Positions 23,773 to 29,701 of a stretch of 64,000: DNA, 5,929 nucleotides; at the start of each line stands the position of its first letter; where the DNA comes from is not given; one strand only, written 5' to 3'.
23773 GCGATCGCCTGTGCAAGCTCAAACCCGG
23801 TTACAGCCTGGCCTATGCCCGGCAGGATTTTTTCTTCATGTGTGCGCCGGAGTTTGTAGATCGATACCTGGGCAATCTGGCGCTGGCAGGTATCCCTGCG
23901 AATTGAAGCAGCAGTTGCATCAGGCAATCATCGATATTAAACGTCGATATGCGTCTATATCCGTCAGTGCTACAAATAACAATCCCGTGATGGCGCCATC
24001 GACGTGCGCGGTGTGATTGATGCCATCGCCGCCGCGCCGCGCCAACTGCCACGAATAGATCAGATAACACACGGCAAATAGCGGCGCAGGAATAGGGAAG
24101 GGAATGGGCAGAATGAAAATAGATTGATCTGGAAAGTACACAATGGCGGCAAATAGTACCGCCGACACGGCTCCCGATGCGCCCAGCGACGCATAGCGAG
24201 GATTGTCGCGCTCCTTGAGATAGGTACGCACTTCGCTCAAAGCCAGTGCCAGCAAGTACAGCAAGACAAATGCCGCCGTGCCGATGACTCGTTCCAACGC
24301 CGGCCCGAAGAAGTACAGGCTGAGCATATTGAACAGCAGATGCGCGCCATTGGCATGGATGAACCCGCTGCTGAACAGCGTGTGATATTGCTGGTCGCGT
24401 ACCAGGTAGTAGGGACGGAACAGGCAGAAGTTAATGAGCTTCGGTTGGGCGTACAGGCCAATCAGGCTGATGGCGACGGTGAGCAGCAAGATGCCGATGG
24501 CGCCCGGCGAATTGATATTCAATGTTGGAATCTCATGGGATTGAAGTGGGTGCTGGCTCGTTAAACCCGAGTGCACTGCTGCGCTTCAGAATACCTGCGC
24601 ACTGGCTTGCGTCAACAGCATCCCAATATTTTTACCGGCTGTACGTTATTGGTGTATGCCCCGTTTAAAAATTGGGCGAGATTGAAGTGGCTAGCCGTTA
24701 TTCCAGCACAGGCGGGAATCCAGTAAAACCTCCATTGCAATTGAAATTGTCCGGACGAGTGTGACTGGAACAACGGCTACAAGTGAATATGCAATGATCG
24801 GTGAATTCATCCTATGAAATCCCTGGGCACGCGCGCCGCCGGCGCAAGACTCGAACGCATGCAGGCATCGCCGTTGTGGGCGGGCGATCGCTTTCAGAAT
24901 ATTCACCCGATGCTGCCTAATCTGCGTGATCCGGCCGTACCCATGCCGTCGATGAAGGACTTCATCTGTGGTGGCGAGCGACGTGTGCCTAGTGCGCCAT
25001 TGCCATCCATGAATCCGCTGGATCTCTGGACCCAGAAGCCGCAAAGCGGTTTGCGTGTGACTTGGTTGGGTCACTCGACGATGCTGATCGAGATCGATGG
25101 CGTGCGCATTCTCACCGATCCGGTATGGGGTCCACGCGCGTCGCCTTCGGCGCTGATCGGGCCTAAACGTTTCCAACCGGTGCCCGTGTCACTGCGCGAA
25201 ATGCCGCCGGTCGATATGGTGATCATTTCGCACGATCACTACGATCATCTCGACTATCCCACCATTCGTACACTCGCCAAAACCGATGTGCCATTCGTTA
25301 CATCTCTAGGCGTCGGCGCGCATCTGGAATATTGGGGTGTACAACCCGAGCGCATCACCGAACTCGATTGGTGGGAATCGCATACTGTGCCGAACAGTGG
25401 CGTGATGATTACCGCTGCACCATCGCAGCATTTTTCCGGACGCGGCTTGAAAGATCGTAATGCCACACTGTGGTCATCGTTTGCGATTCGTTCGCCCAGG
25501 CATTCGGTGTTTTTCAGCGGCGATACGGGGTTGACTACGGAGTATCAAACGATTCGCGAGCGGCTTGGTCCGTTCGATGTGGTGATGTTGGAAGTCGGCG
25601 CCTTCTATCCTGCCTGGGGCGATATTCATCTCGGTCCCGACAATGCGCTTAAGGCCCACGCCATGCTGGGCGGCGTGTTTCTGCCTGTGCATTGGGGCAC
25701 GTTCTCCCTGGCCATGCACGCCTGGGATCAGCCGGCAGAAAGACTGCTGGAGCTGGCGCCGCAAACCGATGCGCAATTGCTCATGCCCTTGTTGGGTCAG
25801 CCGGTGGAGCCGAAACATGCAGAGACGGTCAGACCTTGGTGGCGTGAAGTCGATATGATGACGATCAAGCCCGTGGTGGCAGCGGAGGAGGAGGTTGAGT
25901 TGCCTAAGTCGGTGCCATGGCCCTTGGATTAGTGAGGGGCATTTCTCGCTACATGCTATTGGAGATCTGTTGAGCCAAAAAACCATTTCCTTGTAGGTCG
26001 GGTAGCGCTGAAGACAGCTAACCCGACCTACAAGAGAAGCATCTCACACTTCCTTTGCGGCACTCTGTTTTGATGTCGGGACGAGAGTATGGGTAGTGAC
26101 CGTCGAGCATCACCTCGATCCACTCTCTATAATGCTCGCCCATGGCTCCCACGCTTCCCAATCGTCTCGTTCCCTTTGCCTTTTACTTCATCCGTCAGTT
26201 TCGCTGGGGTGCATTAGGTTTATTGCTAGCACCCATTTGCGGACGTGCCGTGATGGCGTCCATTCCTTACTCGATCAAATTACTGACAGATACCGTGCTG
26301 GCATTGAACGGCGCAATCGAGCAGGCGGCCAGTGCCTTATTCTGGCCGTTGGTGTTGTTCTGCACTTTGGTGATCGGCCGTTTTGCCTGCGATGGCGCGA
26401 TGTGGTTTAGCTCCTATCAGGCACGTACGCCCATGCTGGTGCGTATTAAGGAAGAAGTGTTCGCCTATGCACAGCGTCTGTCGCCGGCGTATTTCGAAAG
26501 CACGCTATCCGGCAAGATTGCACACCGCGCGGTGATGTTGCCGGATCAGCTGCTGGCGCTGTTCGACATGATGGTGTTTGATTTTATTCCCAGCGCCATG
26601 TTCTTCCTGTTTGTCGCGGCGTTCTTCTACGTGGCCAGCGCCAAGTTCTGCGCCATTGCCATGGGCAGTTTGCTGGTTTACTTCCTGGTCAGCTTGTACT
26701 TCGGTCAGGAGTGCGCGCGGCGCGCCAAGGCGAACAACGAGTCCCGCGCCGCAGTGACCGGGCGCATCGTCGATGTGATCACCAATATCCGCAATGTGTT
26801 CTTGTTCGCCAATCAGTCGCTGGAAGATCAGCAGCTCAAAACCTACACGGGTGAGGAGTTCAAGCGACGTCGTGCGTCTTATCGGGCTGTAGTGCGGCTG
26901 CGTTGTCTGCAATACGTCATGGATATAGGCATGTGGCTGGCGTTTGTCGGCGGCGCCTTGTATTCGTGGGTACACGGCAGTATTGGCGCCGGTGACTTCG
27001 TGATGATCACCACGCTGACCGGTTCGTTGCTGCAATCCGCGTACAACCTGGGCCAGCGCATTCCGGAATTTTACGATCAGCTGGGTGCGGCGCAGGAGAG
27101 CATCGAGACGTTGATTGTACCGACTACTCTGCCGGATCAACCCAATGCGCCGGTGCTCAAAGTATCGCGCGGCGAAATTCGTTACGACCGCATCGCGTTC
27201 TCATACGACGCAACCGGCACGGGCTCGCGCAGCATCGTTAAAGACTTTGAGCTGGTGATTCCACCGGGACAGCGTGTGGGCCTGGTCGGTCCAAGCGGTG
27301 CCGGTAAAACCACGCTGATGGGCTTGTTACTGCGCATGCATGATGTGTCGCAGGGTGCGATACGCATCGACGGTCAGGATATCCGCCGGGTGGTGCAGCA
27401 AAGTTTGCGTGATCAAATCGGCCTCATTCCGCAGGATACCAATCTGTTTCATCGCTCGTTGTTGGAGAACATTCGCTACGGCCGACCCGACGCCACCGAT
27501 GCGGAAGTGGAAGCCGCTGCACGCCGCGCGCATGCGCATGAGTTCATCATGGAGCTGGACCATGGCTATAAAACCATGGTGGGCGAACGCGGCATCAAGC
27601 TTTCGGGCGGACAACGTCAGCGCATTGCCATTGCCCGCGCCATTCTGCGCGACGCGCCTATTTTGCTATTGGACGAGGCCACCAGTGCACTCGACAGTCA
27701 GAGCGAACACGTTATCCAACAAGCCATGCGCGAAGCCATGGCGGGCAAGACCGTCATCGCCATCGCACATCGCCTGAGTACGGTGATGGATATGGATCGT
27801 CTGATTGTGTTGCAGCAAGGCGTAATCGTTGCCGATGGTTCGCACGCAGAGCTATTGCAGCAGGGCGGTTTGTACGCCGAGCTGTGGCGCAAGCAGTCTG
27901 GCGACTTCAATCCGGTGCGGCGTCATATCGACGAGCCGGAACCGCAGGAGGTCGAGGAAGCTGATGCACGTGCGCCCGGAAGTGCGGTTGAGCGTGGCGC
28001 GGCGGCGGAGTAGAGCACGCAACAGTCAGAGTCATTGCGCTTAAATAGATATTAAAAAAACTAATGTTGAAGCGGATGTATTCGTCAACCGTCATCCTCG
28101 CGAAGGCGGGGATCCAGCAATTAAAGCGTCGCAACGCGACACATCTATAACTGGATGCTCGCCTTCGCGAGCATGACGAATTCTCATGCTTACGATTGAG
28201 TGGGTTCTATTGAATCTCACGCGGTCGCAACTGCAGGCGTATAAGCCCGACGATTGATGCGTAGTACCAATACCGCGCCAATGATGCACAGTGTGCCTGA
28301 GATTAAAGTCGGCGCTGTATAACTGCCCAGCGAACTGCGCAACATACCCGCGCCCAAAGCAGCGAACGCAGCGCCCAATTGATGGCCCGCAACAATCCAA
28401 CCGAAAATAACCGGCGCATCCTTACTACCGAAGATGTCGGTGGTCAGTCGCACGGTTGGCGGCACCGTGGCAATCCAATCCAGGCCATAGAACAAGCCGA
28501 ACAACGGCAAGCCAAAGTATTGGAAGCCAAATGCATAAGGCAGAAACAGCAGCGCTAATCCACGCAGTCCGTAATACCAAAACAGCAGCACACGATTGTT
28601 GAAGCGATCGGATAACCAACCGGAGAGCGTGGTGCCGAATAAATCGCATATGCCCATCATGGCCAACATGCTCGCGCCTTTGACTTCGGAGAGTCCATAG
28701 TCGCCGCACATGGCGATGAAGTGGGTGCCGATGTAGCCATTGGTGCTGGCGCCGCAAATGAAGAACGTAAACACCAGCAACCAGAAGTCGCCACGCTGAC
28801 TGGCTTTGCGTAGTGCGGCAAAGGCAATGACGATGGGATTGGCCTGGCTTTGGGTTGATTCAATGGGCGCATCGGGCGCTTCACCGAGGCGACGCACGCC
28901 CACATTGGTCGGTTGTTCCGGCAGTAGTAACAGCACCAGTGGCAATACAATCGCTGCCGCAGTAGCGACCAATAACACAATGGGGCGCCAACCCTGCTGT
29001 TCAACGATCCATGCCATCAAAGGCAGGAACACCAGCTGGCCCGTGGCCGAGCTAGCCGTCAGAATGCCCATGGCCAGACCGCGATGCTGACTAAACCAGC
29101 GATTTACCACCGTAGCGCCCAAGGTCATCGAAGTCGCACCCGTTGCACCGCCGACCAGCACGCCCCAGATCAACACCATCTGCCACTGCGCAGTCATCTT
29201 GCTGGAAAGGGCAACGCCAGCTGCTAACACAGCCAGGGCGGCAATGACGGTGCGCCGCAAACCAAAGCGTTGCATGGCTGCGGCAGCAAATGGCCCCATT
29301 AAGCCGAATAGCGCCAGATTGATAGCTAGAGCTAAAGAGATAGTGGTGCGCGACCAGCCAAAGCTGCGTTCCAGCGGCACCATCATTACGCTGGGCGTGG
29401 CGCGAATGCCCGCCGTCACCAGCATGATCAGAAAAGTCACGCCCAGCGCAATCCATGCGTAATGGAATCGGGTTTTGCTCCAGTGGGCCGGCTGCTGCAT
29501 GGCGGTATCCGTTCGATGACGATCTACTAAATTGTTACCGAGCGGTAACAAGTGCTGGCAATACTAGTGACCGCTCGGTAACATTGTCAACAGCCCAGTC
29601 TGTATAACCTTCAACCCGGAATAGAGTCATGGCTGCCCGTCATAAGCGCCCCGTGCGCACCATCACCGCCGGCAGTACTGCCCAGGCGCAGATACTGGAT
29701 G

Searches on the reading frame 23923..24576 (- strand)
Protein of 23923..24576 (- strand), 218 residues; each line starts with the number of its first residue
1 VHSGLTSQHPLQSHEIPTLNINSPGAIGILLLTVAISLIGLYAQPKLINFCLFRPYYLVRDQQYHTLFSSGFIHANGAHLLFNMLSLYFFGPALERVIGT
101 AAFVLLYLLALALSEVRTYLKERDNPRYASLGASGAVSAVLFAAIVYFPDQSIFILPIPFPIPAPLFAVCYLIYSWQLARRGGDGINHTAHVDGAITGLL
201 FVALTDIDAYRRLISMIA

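Call 80: search_protein_families(library=pfam, proteins=[window:23923-24576:-], max_evalue=0.00001)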
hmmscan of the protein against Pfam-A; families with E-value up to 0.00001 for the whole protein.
window:23923-24576:- (218 aa): 1 family
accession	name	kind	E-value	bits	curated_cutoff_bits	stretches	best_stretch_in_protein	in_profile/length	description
PF01694.28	Rhomboid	-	6.8e-29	101.4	22.6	1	62-204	2-139/143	Rhomboid domain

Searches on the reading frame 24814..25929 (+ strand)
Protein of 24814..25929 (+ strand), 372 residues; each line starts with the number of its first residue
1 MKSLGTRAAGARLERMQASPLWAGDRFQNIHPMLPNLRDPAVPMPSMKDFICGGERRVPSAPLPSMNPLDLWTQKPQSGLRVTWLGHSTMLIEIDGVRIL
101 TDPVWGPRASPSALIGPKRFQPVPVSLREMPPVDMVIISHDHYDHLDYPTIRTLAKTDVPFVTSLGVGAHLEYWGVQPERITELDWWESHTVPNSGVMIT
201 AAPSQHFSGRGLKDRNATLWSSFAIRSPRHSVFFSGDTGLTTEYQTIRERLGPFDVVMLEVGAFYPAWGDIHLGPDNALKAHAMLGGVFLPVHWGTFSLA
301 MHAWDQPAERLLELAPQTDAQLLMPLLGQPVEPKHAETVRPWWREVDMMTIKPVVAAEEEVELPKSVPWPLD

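Call 80: search_protein_families(library=pfam, proteins=[window:24814-25929:+], max_evalue=0.00001)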
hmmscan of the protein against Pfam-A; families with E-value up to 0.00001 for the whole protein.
window:24814-25929:+ (372 aa): 2 families
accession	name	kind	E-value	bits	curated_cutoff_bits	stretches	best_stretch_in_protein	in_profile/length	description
PF12706.13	Lactamase_B_2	-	4.3e-49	167.3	27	1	98-294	2-200/200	Beta-lactamase superfamily domain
PF13483.12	Lactamase_B_3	-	1.3e-17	64.6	24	1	81-266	1-136/160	Beta-lactamase superfamily domain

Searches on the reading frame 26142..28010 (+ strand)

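Call 80: search_protein_families(library=pfam, proteins=[window:26142-28010:+], max_evalue=0.00001)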
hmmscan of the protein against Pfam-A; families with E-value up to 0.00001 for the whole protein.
window:26142-28010:+ (623 aa): 3 families
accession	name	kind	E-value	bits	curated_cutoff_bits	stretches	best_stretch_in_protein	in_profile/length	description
PF00005.33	ABC_tran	-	1.4e-33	116.8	25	1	367-515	2-137/137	ABC transporter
PF00664.28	ABC_membrane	-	2.9e-16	60.4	28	1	29-298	6-272/274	ABC transporter transmembrane region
PF02463.25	SMC_N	-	1e-07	32.1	40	1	395-557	135-211/220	RecF/RecN/SMC N terminal domain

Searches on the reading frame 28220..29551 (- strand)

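Call 31: search_protein_families(library=pfam, proteins=[window:28220-29551:-], max_evalue=0.001)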
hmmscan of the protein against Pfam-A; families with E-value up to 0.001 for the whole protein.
window:28220-29551:- (444 aa): 2 families
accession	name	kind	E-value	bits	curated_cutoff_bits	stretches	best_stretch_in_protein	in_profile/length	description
PF07690.21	MFS_1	-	1.9e-43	149.2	33.4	2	40-356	2-309/347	Major Facilitator Superfamily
PF06779.20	MFS_4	-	1.9e-06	27.9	26.3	0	86-204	243-360/364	Uncharacterised MFS-type transporter YbfB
